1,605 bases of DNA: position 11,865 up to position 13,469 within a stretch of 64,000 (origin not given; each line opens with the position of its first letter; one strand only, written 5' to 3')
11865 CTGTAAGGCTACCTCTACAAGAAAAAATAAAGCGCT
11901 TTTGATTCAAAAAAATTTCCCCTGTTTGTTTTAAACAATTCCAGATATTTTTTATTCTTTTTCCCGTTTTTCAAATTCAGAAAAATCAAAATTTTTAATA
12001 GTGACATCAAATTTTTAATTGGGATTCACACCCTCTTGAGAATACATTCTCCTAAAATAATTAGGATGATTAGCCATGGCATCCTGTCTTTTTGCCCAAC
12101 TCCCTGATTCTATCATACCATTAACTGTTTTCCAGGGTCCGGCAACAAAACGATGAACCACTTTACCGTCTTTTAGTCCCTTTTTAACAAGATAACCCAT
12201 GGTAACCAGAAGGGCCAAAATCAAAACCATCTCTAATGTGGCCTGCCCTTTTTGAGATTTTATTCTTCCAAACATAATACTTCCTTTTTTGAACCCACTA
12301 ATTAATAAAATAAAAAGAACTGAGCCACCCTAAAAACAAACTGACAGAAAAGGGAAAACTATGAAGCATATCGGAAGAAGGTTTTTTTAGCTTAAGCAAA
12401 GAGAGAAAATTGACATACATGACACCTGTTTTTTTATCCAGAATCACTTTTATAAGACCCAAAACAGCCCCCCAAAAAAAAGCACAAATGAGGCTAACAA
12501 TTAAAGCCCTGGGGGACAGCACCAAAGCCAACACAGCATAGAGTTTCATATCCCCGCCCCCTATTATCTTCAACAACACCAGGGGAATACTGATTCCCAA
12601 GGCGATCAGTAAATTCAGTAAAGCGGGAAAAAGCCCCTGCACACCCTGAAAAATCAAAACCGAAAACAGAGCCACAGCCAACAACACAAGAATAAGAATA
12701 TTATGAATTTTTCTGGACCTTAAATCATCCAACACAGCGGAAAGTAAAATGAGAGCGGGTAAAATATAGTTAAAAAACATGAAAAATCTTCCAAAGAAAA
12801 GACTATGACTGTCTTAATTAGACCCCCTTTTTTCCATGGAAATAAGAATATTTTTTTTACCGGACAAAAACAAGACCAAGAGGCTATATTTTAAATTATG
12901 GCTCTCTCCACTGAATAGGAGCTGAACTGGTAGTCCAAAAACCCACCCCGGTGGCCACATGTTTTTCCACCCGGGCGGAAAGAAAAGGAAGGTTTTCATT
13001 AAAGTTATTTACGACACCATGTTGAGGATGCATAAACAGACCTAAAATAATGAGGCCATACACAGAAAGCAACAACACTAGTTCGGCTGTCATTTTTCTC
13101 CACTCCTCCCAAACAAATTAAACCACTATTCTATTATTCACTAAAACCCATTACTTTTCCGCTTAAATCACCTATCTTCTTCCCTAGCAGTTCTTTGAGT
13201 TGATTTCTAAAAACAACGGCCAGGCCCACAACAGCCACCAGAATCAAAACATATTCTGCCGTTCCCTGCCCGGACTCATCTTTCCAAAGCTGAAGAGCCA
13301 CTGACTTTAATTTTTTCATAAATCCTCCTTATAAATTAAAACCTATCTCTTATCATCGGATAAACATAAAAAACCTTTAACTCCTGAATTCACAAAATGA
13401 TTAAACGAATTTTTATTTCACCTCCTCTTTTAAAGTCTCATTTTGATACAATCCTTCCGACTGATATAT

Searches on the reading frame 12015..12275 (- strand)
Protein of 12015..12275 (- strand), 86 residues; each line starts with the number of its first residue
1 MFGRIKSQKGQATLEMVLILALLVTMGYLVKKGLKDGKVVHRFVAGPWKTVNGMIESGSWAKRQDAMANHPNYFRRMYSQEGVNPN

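Call 4: search_protein_families(library=pfam, proteins=[window:12015-12275:-], max_evalue=1)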
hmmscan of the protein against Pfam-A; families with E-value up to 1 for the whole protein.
window:12015-12275:- (86 aa): 2 families
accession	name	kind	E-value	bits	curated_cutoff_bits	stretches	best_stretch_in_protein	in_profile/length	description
PF04021.17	Class_IIIsignal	-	0.03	14.7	23.7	1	9-26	2-19/27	Class III signal peptide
PF07811.17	TadE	-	0.15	12.7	22.9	1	10-28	1-19/43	TadE-like protein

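Call 6: search_protein_families(library=ncbifam, proteins=[window:12015-12275:-], max_evalue=0.1)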
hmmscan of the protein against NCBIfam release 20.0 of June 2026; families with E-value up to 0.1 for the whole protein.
window:12015-12275:- (86 aa): 0 families

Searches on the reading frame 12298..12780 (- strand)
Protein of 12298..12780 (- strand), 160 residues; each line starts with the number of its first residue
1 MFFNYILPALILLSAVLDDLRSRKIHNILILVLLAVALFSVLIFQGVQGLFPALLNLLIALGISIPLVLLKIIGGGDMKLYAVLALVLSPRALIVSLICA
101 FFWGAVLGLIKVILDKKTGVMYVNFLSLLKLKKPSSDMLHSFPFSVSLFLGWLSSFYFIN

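Call 4: search_protein_families(library=pfam, proteins=[window:12298-12780:-], max_evalue=1)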
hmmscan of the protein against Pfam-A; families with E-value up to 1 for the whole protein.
window:12298-12780:- (160 aa): 3 families
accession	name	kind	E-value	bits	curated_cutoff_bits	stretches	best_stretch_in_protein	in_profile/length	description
PF01478.23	Peptidase_A24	-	2.1e-11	44.6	26.5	1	9-109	4-104/104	Type IV leader peptidase family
PF01943.22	Polysacc_synt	-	0.0027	17.6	28.2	1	25-117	110-194/274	Polysaccharide biosynthesis protein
PF20037.4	DUF6440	-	0.043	14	26.5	1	109-124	16-31/53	Family of unknown function (DUF6440)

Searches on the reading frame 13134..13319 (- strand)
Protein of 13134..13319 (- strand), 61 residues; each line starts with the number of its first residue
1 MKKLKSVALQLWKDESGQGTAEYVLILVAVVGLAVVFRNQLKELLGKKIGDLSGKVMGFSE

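Call 4: search_protein_families(library=pfam, proteins=[window:13134-13319:-], max_evalue=1)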
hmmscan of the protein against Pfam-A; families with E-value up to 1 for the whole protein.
window:13134-13319:- (61 aa): 3 families
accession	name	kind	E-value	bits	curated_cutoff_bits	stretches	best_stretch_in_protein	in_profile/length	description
PF16982.10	Flp1_like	-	5.3e-12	45.4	33.5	1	11-46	2-37/49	Putative Flagellin, Flp1-like, domain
PF14029.11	DUF4244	-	2.1e-05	24.3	27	1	10-37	5-32/54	Protein of unknown function (DUF4244)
PF04021.17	Class_IIIsignal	-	0.00082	19.7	23.7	1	17-37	3-23/27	Class III signal peptide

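Call 6: search_protein_families(library=ncbifam, proteins=[window:13134-13319:-], max_evalue=0.1)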
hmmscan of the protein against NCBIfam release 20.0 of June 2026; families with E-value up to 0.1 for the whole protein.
window:13134-13319:- (61 aa): 0 families
